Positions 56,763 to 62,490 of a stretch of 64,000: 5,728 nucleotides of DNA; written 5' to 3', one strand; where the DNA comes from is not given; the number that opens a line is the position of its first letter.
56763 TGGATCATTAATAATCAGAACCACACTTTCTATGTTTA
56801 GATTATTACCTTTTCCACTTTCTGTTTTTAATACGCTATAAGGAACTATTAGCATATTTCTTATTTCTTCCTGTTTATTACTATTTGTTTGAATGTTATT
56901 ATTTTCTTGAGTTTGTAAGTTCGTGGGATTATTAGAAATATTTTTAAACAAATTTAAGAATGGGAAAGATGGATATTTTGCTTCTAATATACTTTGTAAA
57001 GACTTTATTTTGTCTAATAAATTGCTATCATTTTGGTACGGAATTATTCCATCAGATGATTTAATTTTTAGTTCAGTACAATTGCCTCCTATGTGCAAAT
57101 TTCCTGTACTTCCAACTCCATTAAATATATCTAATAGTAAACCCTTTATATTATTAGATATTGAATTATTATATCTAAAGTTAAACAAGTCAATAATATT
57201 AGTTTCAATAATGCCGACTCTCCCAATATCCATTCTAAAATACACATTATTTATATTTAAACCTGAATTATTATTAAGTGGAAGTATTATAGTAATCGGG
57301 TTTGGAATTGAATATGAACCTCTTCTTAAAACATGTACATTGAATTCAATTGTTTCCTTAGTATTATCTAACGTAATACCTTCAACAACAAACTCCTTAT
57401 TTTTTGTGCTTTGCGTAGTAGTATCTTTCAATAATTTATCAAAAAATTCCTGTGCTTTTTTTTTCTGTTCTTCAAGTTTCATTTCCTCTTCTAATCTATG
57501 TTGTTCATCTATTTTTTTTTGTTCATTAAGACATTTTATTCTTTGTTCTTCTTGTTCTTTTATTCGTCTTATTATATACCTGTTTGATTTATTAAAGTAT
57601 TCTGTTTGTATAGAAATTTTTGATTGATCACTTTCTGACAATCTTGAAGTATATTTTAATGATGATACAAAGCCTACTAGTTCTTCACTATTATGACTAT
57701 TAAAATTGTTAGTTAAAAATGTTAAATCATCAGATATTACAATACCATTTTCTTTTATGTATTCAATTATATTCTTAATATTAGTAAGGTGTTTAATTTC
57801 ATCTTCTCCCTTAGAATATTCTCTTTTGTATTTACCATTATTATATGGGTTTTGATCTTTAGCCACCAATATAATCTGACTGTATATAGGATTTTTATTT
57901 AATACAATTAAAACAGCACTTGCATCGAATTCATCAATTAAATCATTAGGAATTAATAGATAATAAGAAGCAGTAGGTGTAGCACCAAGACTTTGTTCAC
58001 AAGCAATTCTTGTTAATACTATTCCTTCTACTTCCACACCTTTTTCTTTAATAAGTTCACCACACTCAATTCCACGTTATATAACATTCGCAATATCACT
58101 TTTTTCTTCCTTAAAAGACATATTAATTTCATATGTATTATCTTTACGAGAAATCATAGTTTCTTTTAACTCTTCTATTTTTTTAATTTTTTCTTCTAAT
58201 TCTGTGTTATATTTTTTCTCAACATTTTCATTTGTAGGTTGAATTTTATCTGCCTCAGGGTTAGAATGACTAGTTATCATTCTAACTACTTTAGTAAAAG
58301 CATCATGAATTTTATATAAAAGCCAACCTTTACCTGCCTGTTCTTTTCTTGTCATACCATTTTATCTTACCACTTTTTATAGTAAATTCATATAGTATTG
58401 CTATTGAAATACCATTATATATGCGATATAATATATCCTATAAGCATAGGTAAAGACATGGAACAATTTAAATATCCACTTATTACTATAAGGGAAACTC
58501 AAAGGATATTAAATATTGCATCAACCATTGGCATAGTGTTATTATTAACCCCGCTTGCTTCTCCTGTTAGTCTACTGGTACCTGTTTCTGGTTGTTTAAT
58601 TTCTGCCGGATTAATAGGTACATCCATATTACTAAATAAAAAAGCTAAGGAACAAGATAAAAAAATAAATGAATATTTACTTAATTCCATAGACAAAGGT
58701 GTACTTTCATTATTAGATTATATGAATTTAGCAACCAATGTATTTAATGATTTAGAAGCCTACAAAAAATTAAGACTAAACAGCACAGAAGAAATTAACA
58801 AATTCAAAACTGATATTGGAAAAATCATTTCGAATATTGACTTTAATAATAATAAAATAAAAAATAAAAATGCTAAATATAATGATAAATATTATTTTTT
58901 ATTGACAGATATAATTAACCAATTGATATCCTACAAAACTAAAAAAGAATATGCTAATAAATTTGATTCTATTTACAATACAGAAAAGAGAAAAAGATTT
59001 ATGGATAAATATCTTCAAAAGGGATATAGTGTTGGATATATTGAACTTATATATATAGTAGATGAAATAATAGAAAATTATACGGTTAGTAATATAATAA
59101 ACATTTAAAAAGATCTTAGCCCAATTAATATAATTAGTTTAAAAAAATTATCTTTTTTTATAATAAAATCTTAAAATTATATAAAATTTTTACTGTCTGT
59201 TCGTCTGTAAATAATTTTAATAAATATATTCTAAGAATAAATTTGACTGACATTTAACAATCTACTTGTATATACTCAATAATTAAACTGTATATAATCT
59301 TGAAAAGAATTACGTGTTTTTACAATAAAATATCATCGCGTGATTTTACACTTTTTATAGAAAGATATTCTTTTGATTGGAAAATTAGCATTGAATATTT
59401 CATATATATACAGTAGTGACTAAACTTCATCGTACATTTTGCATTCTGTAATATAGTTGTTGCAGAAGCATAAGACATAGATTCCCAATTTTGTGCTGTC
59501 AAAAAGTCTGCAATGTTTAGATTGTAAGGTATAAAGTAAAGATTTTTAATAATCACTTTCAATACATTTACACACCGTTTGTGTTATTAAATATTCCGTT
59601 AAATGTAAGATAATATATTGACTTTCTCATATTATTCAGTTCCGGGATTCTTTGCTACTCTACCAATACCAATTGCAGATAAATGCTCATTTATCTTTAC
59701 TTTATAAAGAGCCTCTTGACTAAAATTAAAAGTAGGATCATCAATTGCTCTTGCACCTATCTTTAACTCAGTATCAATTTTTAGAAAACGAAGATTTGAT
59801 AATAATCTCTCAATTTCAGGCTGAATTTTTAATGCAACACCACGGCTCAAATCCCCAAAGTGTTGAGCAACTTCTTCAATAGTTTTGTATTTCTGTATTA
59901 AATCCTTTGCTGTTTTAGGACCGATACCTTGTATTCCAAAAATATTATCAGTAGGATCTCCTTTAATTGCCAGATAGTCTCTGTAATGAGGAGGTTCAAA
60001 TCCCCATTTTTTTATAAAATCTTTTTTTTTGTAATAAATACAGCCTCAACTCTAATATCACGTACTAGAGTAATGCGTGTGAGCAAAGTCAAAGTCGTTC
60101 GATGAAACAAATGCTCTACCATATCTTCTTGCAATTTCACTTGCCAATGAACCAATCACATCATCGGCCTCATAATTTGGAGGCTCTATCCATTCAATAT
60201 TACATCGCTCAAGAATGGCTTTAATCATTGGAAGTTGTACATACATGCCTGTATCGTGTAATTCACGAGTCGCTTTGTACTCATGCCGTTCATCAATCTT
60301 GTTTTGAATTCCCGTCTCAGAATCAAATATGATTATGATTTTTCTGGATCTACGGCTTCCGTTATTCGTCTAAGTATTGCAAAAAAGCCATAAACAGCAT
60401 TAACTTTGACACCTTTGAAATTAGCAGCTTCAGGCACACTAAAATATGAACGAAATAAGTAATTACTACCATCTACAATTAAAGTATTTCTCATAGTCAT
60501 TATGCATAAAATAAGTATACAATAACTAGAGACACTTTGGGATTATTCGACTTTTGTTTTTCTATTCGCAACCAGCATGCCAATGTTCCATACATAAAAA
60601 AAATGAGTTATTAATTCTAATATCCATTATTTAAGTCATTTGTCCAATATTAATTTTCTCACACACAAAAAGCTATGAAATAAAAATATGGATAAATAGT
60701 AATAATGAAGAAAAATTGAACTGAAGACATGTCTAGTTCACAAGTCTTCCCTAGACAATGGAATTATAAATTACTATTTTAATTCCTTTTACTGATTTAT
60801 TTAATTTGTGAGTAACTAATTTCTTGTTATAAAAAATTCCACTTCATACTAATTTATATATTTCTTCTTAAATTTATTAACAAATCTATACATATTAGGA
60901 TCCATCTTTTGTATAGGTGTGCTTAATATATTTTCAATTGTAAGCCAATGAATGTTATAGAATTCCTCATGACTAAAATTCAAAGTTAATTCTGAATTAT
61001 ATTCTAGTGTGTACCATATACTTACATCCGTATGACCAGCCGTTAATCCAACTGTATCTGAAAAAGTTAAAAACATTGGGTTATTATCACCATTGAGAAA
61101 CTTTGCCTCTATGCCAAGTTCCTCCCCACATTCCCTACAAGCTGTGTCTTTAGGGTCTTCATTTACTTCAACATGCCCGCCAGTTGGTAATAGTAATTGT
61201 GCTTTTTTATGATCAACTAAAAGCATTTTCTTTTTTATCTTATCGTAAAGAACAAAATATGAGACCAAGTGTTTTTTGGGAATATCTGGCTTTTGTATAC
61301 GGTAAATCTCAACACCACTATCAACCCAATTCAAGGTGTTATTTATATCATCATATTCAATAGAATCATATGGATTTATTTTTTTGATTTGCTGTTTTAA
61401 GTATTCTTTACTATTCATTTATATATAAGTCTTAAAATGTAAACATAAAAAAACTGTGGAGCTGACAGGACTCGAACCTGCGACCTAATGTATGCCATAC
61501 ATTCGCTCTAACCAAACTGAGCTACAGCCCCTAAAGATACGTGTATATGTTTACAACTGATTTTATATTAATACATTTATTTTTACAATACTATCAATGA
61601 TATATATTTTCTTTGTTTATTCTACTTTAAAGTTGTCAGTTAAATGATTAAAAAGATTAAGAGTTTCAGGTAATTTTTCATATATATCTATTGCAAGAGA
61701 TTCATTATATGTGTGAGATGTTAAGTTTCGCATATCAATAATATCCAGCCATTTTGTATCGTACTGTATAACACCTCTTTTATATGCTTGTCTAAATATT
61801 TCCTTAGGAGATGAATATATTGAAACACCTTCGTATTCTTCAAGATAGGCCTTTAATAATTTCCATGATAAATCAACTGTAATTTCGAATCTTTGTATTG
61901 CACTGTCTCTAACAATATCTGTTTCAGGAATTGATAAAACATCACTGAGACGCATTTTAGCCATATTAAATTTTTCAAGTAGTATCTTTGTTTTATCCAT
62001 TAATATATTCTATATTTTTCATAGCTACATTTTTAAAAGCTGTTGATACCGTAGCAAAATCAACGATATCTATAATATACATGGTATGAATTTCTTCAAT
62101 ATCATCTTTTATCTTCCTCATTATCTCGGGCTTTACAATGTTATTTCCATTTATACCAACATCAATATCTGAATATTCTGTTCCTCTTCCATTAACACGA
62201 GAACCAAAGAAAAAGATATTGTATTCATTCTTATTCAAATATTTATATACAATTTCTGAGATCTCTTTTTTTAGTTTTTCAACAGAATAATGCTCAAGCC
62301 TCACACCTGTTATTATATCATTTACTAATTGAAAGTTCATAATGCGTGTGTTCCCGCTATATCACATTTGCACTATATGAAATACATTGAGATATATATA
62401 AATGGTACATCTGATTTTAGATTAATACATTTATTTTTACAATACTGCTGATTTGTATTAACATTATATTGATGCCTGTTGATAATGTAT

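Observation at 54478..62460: About 8 kb accessory island splitting the type IV pilus locus, anchored at tRNA-Ala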

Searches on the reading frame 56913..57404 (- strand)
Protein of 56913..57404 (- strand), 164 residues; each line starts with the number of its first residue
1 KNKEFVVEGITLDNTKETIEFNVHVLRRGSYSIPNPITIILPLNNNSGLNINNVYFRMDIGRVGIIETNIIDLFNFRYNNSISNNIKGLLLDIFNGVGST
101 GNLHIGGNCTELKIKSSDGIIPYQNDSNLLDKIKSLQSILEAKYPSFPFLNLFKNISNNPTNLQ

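Call 38: search_protein_families(library=pfam, proteins=[window:56913-57404:-], max_evalue=10)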
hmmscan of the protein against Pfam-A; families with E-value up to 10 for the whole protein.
seq(164 aa): 1 family
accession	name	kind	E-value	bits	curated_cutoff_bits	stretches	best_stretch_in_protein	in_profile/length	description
PF07588.17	DUF1554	-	0.12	12.7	27.5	1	49-111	63-118/136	Protein of unknown function (DUF1554)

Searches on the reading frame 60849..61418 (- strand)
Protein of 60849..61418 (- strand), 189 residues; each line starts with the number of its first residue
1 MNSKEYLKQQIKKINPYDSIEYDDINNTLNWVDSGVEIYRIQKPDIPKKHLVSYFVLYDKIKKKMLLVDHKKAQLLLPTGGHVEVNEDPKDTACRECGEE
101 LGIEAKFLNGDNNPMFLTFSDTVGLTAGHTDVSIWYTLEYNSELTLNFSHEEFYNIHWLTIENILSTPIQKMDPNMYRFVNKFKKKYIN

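Call 6: search_protein_families(library=pfam, proteins=[window:60849-61418:-], max_evalue=0.01)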
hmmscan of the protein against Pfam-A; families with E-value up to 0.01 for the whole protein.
window:60849-61418:- (189 aa): 1 family
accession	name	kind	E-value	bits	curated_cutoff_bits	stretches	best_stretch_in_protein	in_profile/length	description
PF00293.34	NUDIX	-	3.4e-12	47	21.1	1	56-181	9-132/134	NUDIX domain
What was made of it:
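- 60849..61418 (-): Nudix hydrolase of 189 aa with an intact Nudix box, GX5EX7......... PF00293 at E 3e-12 (call 6).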

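Call 30: search_protein_families(library=padloc, proteins=[window:60849-61418:-], max_evalue=0.01)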
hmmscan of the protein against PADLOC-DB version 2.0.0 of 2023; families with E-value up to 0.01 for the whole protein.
window:60849-61418:- (189 aa): 1 family
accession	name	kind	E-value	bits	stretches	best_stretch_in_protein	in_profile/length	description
PDLC04899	PDC-S07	-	0.00014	19.6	1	80-108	39-67/135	-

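Call 31: search_protein_families(library=ncbifam, proteins=[window:60849-61418:-], max_evalue=0.01)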
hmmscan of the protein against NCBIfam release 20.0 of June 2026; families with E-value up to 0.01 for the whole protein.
window:60849-61418:- (189 aa): 9 families
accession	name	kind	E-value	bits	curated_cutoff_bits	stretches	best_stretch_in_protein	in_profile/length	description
TIGR02705.1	nudix_YtkD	equivalog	2.8e-05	23.7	154.4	1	59-108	31-79/156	RNA deprotection pyrophosphohydrolase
NF006961.0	PRK09438.1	equivalog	3.2e-05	23.4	103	1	55-164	13-129/151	dihydroneopterin triphosphate diphosphatase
NF011922.0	PRK15393.1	equivalog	0.00045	19.9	152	1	48-164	36-147/182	NUDIX hydrolase YfcD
NF001938.0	PRK00714.1-5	equivalog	0.0013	18.1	116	1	68-169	40-152/172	RNA pyrophosphohydrolase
NF041652.1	Nud_hyd_Dein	equivalog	0.0014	18.9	200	1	71-107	40-76/152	Nudix hydrolase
TIGR00586.1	mutt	equivalog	0.0067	16.4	97.9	0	68-106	26-64/129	8-oxo-dGTP diphosphatase MutT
TIGR00052.1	TIGR00052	subfamily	0.0069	16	79.55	0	69-108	75-114/188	nudix-type nucleoside diphosphatase, YffH/AdpP family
NF008044.0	PRK10776.1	equivalog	0.0083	16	148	0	74-107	31-64/130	8-oxo-dGTP diphosphatase MutT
NF007834.0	PRK10546.1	equivalog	0.0091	15.8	156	0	74-107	30-63/135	pyrimidine (deoxy)nucleoside triphosphate diphosphatase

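Call 32: search_protein_families(library=phrogs, proteins=[window:60849-61418:-], max_evalue=0.01)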
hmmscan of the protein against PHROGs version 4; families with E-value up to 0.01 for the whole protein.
window:60849-61418:- (189 aa): 6 families
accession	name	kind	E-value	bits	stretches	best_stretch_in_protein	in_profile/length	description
phrog_10313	-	other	6.7e-12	46.4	1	55-187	17-144/159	nudix hydrolase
phrog_1198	-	other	3.5e-10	41.1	1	42-167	30-153/253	MutT/NUDIX hydrolase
phrog_1185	-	other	3.8e-07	30.8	1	80-105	185-210/301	nudix hydrolase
phrog_15528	-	head and packaging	2.4e-06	27.2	1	63-166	532-625/794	portal protein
phrog_19657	-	other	6.4e-05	24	1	65-106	51-91/176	nudix hydrolase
phrog_6216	-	unknown function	0.0056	16.4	1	61-106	11-56/545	-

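Call 57: find_related_loci(query=window:60849-61418:-, collection=viral_contigs, flank=8000)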
Query window:60849-61418:- (189 aa) in viral_contigs; peptide patterns used: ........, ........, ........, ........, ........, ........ (x = any residue, [..] = any of these).
16 stretches matched a pattern, but none encodes a relative of the query by tblastn (E <= 1e-3).

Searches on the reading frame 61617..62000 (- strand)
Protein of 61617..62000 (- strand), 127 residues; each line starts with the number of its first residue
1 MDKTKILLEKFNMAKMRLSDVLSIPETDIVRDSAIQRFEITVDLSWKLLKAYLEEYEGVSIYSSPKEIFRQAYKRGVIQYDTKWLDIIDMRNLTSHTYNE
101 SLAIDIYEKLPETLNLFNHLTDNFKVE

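Call 6: search_protein_families(library=pfam, proteins=[window:61617-62000:-], max_evalue=0.01)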
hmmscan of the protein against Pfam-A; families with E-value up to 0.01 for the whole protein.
window:61617-62000:- (127 aa): 2 families
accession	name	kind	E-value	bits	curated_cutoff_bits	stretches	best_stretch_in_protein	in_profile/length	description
PF08780.16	NTase_sub_bind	-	6.9e-30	104.1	31.8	1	9-123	4-123/126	Nucleotidyltransferase substrate binding protein like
PF01934.22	HepT-like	-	0.0008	19.5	23.5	1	27-108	23-104/120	Ribonuclease HepT-like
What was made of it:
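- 61617..62000 (-): HEPN toxin of the HI0074 / NTase_sub_bind family, with the RX4HXY motif (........). PF08780 at E 7e-30 (call 6).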

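Call 30: search_protein_families(library=padloc, proteins=[window:61617-62000:-], max_evalue=0.01)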
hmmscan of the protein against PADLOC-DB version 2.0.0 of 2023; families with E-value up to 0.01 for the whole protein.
window:61617-62000:- (127 aa): 0 families

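Call 31: search_protein_families(library=ncbifam, proteins=[window:61617-62000:-], max_evalue=0.01)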
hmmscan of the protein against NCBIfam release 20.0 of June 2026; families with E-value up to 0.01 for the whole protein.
window:61617-62000:- (127 aa): 2 families
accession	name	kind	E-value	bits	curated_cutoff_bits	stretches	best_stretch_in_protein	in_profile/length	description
TIGR01987.1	HI0074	subfamily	1.1e-27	96.6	55.8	1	8-123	2-120/123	HI0074 family nucleotidyltransferase substrate-binding subunit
NF047751.1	HepT_toxin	equivalog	6.4e-05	22.8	60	1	28-106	27-106/120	type VII toxin-antitoxin system HepT family RNase toxin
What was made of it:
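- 61617..62000 (-): TIGR01987 at 96.6 bits, above its cut-off of 55.8 (call 31).
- Checked: HEPN is at 61617-62000 and MNT at 61993-62340 (calls 6, 31).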

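Call 95: find_related_loci(query=window:61617-62000:-, collection=viral_contigs, flank=5000)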
Query window:61617-62000:- (127 aa) in viral_contigs; peptide patterns used: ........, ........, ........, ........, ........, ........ (x = any residue, [..] = any of these).
19 stretches matched a pattern, but none encodes a relative of the query by tblastn (E <= 1e-3).

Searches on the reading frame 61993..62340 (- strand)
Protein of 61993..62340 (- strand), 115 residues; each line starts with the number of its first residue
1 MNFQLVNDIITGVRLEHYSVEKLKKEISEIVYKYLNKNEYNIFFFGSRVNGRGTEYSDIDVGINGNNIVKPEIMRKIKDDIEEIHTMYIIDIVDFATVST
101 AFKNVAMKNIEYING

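Call 6: search_protein_families(library=pfam, proteins=[window:61993-62340:-], max_evalue=0.01)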
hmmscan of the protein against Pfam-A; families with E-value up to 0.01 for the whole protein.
window:61993-62340:- (115 aa): 5 families
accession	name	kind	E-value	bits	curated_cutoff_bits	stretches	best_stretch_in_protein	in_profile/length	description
PF18765.7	Polbeta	-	3.7e-10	40.3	26.9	1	38-108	12-82/93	Polymerase beta, Nucleotidyltransferase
PF01909.29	NTP_transf_2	-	1.3e-07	32.3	21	1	22-92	3-72/93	Nucleotidyltransferase domain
PF22600.2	MTPAP-like_central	-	4.7e-06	27.2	27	1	21-79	23-78/139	Poly(A) RNA polymerase, mitochondrial-like, central palm domain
PF03776.19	MinE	-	0.0094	16.3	25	0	15-39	20-44/68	Septum formation topological specificity factor MinE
PF24496.1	DUF7588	-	0.0094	16.2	27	0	16-45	22-50/65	Domain of unknown function (DUF7588)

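Call 30: search_protein_families(library=padloc, proteins=[window:61993-62340:-], max_evalue=0.01)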
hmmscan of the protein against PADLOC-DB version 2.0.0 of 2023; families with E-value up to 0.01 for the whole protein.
window:61993-62340:- (115 aa): 5 families
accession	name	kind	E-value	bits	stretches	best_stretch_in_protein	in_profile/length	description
PDLC03138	Specificity_I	-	5.3e-06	23.7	1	27-107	12-90/485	Type I specificity subunit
PDLC04904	PDC-S09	-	6.6e-05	21.1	1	20-110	9-95/104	-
PDLC04906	PDC-S09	-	8.4e-05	20.9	1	21-112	9-97/98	-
PDLC04903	PDC-S09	-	0.00042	18.6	1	19-103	6-91/108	-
PDLC02767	SspB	-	0.0029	15.3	1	7-110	91-188/295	SspB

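Call 31: search_protein_families(library=ncbifam, proteins=[window:61993-62340:-], max_evalue=0.01)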
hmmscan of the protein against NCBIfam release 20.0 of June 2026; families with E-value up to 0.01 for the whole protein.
window:61993-62340:- (115 aa): 1 family
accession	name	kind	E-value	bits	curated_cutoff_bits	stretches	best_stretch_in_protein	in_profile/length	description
NF047752.1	MntA_antitoxin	equivalog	2.9e-09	36.7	60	1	42-110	10-77/106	type VII toxin-antitoxin system MntA family adenylyltransferase antitoxin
